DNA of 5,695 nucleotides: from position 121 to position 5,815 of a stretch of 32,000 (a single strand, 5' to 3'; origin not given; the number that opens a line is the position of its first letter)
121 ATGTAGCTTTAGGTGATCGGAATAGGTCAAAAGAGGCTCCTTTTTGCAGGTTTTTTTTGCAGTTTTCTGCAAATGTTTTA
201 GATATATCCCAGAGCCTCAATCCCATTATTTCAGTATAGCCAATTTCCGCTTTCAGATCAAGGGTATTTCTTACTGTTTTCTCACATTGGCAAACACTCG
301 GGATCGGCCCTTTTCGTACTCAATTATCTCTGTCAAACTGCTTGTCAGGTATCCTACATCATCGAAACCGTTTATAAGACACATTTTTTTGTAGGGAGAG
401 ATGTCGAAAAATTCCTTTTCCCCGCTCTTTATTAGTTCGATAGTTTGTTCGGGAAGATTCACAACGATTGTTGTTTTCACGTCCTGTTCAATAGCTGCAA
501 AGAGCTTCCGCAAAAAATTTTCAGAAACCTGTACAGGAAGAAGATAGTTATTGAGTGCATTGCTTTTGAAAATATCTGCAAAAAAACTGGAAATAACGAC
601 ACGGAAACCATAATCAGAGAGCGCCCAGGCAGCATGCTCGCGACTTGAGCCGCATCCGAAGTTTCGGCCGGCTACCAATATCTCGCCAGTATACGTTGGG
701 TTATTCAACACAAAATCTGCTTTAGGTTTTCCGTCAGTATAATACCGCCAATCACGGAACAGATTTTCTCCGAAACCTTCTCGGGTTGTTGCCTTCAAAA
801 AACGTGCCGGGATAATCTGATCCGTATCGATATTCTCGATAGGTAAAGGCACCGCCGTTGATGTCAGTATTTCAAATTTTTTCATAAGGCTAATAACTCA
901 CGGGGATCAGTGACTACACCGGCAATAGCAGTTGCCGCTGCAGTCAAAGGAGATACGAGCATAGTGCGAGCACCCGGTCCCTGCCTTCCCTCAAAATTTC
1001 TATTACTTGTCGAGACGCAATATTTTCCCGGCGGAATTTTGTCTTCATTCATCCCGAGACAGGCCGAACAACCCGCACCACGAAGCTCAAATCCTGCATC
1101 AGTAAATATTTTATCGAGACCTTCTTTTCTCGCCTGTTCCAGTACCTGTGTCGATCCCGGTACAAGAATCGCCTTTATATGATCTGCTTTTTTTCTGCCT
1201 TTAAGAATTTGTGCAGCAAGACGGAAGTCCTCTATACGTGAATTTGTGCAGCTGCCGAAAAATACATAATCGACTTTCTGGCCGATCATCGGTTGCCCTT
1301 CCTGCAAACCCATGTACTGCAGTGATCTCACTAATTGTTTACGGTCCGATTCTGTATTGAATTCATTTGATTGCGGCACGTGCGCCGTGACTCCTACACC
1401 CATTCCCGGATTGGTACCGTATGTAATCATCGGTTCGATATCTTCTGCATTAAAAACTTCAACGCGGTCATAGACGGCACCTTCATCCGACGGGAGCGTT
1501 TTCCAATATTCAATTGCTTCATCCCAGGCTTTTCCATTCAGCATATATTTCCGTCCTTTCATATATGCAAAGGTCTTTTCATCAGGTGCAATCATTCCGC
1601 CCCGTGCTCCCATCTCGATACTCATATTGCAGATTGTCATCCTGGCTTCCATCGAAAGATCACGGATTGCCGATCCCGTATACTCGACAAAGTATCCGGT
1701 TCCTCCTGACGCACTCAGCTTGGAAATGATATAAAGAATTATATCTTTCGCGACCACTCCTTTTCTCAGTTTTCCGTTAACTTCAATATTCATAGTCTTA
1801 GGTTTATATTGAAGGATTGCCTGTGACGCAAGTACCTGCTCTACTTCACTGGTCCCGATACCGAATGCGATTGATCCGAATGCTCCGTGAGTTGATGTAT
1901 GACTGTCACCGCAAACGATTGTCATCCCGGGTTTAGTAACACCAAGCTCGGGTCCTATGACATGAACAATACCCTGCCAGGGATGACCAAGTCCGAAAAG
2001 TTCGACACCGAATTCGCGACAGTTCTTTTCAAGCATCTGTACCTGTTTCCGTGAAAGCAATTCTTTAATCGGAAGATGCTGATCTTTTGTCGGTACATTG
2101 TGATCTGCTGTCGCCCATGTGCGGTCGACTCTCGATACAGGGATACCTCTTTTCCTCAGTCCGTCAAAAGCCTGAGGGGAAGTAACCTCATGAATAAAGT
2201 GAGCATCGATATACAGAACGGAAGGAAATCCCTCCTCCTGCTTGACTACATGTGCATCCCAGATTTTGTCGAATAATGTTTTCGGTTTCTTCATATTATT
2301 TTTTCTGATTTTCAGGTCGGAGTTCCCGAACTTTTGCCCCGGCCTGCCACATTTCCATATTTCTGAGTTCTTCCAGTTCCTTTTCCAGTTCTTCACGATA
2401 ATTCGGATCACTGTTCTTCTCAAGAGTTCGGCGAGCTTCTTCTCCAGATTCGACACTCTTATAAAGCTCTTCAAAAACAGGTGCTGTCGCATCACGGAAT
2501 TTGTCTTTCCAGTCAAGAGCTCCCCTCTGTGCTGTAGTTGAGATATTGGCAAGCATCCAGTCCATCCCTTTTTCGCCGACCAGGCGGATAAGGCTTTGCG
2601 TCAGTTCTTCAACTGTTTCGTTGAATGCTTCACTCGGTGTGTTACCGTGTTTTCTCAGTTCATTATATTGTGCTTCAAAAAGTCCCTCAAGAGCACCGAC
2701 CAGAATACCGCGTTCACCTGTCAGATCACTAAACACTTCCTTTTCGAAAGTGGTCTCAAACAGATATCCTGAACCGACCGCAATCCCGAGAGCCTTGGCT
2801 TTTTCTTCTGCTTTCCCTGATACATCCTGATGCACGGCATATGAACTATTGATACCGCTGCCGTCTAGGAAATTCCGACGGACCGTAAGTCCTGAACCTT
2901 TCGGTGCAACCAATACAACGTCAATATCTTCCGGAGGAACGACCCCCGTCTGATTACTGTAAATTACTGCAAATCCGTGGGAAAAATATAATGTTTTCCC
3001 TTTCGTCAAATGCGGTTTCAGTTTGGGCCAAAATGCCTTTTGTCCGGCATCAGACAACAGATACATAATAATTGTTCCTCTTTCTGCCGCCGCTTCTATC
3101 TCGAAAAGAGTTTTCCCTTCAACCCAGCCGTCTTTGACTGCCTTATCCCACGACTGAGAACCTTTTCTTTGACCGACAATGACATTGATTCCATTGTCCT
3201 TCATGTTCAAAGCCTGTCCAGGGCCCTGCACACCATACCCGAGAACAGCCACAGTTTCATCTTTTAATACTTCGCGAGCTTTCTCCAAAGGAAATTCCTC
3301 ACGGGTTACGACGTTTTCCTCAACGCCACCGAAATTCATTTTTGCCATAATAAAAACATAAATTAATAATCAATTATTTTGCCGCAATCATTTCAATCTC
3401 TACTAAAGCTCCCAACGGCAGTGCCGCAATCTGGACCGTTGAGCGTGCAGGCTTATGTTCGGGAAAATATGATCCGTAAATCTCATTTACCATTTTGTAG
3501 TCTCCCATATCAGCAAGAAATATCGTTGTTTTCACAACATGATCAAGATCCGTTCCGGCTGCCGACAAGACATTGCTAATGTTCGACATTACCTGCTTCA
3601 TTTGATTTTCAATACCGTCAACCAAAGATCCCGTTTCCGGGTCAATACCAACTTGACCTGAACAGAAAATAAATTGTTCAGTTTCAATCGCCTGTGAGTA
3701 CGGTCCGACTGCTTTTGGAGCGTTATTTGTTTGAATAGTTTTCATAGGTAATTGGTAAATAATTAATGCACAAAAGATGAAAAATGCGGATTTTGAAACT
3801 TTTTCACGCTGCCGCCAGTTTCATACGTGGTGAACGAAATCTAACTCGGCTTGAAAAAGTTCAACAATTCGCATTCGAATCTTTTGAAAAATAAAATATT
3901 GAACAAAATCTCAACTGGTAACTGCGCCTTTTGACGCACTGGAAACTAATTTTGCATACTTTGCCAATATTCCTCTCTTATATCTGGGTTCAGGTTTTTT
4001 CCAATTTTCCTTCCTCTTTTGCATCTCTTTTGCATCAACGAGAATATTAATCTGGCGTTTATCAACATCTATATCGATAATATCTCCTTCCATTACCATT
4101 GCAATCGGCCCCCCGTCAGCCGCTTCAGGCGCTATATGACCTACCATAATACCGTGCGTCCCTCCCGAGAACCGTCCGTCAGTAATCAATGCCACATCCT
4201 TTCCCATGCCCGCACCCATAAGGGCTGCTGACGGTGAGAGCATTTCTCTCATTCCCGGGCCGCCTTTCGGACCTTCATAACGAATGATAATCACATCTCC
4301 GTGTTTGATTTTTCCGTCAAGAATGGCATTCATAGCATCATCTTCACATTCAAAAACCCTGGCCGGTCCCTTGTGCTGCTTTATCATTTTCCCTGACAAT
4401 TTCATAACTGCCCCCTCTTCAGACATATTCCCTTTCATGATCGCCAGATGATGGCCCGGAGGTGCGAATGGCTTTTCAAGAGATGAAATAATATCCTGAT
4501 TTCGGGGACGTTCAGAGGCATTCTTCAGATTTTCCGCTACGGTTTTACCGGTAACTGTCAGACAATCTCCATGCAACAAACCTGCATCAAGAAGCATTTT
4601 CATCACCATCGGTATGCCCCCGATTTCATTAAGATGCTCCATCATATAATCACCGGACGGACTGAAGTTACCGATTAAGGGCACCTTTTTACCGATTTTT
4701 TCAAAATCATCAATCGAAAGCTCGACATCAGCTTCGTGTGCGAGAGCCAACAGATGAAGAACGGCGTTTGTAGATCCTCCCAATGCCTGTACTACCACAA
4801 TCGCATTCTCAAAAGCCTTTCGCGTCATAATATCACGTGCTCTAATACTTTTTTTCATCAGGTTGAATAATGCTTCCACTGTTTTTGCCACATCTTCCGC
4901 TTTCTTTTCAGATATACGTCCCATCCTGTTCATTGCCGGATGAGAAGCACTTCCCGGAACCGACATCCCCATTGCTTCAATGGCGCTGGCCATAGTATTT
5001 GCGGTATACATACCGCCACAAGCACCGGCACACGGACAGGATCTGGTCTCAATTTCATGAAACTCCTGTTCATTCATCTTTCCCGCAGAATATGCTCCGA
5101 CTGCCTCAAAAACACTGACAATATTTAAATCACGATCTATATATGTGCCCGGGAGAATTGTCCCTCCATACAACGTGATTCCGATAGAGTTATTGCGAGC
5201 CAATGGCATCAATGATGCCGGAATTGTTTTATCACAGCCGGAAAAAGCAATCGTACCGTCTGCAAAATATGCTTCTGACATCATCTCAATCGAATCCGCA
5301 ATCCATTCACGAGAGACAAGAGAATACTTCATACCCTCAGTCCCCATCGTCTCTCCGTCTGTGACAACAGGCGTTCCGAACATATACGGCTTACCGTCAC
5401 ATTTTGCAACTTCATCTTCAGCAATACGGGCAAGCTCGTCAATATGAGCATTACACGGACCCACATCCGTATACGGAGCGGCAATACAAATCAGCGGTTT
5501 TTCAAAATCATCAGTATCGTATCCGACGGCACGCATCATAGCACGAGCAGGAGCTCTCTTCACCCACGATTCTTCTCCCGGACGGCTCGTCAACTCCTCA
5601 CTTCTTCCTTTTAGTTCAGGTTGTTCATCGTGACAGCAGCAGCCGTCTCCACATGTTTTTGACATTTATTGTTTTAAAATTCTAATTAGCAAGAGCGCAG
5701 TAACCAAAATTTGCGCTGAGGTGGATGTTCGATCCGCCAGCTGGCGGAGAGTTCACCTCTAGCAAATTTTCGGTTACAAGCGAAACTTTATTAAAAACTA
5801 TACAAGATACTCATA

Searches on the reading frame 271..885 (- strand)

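Call 8: search_protein_families(library=ncbifam, proteins=[window:271-885:-])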
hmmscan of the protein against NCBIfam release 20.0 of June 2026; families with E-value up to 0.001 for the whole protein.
window:271-885:- (204 aa): 14 families
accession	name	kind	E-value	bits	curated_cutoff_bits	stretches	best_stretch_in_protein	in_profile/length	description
NF002458.0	PRK01641.1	subfamily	1.6e-72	243.3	167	1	1-197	1-196/202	3-isopropylmalate dehydratase small subunit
TIGR00171.1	leuD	equivalog_domain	3.6e-59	199.8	116.25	1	1-179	1-180/188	3-isopropylmalate dehydratase small subunit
TIGR02087.1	LEUD_arch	subfamily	1.2e-21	77.1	108.95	1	17-149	8-131/157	LeuD/DmdB family oxidoreductase small subunit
TIGR02084.1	leud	equivalog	1.8e-21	76.4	245.85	1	17-145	8-127/156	3-isopropylmalate dehydratase small subunit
NF040625.1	HacB2_Meth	equivalog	2.9e-19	69.1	230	1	17-176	13-149/161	homoaconitase small subunit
NF040604.2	HacB_Meth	equivalog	9.8e-19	67.8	230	1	17-149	12-127/159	homoaconitase small subunit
NF010629.0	PRK14023.1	equivalog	1.3e-14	54.4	229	1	17-128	9-110/166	homoaconitate hydratase small subunit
TIGR00139.1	h_aconitase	equivalog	2.5e-12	46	529.9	1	64-127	579-644/709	homoaconitase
TIGR01342.1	acon_putative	hypoth_equivalog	1.3e-11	43.4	719.15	1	17-158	479-611/655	putative aconitate hydratase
NF005558.0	PRK07229.1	equivalog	1.7e-11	43.5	612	1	17-139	480-594/647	aconitate hydratase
TIGR01341.1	aconitase_1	equivalog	1.4e-07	29.6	945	1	67-127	749-809/876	aconitate hydratase AcnA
NF006757.0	PRK09277.1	subfamily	3.6e-07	28.3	686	1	67-129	758-820/888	aconitate hydratase AcnA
NF009520.0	PRK12881.1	subfamily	5.6e-07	27.6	905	1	67-130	763-826/893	aconitate hydratase AcnA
TIGR01340.1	aconitase_mito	equivalog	3.3e-05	22.4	825.35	1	69-123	625-679/745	aconitate hydratase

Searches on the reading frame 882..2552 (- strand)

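Call 8: search_protein_families(library=ncbifam, proteins=[window:882-2552:-])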
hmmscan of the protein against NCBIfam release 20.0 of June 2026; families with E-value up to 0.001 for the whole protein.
window:882-2552:- (556 aa): 19 families
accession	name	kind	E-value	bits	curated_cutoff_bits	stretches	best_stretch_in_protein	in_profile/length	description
NF004016.0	PRK05478.1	subfamily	3.6e-228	757.8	510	1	89-553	2-466/468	3-isopropylmalate dehydratase large subunit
TIGR00170.1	leuC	equivalog_domain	1.4e-213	709.7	560.25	1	90-552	2-465/466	3-isopropylmalate dehydratase large subunit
NF009116.0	PRK12466.1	subfamily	3.9e-201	668.7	531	1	88-554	2-469/472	3-isopropylmalate dehydratase large subunit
NF001614.1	PRK00402.1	subfamily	2.2e-108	362.6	385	2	91-388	1-282/415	aconitase/3-isopropylmalate dehydratase large subunit family protein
TIGR01343.1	hacA_fam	subfamily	1.7e-97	326.6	385.7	2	112-382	22-273/412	homoaconitate hydratase family protein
TIGR02086.1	IPMI_arch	subfamily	4.6e-88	295.7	410.15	2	92-380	2-269/411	3-isopropylmalate dehydratase/homoaconitate hydratase family large subunit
NF005558.0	PRK07229.1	equivalog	4.6e-79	266.7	612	1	90-553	2-415/647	aconitate hydratase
NF040615.1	HacA_Meth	equivalog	4.3e-78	262.9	550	2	113-377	24-275/419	homoaconitase large subunit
TIGR02083.1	LEU2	equivalog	3.5e-77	260.1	610.65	2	112-382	24-276/419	3-isopropylmalate dehydratase large subunit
TIGR01342.1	acon_putative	hypoth_equivalog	3.4e-61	207.3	719.15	2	173-387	77-277/655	putative aconitate hydratase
TIGR01340.1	aconitase_mito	equivalog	1e-42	146.4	825.35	1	163-547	106-472/745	aconitate hydratase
NF006757.0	PRK09277.1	subfamily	6.4e-41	139.9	686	1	211-548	206-559/888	aconitate hydratase AcnA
NF009520.0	PRK12881.1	subfamily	8.2e-40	136.3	905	1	211-548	206-560/893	aconitate hydratase AcnA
TIGR00139.1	h_aconitase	equivalog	2.1e-36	125.6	529.9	2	146-335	63-244/709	homoaconitase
TIGR01341.1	aconitase_1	equivalog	5.2e-36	123.7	945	1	211-547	190-549/876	aconitate hydratase AcnA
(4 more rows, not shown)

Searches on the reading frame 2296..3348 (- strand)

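Call 7: search_protein_families(library=ncbifam, proteins=[window:2296-3348:-])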
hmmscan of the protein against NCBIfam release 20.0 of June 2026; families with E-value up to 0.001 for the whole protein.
window:2296-3348:- (350 aa): 4 families
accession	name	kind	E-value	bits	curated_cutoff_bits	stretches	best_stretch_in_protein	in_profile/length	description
TIGR00465.1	ilvC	equivalog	4.3e-101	338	226.15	1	28-347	1-313/314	ketol-acid reductoisomerase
NF004017.0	PRK05479.1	equivalog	1.6e-68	230.9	336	1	25-348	12-329/337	ketol-acid reductoisomerase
NF009940.0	PRK13403.1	equivalog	1.2e-42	146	406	1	26-341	12-320/335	ketol-acid reductoisomerase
NF003557.0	PRK05225.1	equivalog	2.5e-32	112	713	1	14-311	23-319/491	ketol-acid reductoisomerase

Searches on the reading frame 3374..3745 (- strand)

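Call 8: search_protein_families(library=ncbifam, proteins=[window:3374-3745:-])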
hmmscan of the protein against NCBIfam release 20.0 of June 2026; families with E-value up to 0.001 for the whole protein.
window:3374-3745:- (123 aa): 3 families
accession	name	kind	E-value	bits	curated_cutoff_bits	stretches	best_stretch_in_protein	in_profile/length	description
TIGR00004.1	TIGR00004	subfamily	1.5e-51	173.8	106.25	1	1-122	1-124/125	Rid family detoxifying hydrolase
NF008490.0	PRK11401.1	equivalog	2.5e-28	98.5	222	1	2-122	3-126/129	enamine/imine deaminase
TIGR03610.1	RutC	equivalog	3.3e-21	75.7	169.1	1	5-121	7-124/127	pyrimidine utilization protein C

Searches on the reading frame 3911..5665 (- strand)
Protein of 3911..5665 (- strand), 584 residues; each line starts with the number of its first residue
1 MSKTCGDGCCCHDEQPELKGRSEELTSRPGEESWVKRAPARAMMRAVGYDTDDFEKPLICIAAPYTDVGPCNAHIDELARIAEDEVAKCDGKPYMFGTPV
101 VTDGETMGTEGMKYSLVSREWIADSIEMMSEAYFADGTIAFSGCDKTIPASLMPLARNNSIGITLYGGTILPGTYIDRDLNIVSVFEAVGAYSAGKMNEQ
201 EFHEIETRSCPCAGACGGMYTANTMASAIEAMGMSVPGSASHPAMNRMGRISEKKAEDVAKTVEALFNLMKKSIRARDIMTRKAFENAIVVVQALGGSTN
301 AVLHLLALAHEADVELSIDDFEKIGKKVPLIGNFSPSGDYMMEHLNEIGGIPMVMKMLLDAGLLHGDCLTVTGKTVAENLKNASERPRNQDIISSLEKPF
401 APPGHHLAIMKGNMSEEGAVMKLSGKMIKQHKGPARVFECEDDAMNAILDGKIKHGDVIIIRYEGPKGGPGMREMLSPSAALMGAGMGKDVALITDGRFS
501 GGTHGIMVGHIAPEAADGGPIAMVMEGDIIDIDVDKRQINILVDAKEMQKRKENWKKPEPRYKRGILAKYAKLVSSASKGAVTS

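Call 7: search_protein_families(library=ncbifam, proteins=[window:3911-5665:-])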
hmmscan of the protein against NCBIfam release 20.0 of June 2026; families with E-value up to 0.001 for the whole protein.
window:3911-5665:- (584 aa): 8 families
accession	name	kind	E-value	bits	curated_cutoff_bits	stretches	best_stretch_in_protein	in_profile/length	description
NF002068.0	PRK00911.1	subfamily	3.8e-233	775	644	1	35-583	14-555/559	dihydroxy-acid dehydratase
TIGR00110.1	ilvD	equivalog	2.2e-210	699.8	618.15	1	39-583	1-541/543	dihydroxy-acid dehydratase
NF009103.0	PRK12448.1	equivalog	4.7e-138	461.1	710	2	37-382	15-363/616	dihydroxy-acid dehydratase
NF004784.0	PRK06131.1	subfamily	2.2e-126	422.5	539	1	39-582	25-559/576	dihydroxy-acid dehydratase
NF009560.0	PRK13017.1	subfamily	6.3e-117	391.2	684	1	20-582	10-574/595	dihydroxy-acid dehydratase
NF009559.0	PRK13016.1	equivalog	6.1e-111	371.4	882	1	40-581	26-559/578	L-arabinonate dehydratase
TIGR03432.1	yjhG_yagF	hypoth_equivalog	1.1e-77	261.6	808.15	1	76-557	87-592/640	YjhG/YagF family D-xylonate dehydratase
TIGR01196.1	edd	equivalog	5.7e-74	249.4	708.25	1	59-582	67-598/601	phosphogluconate dehydratase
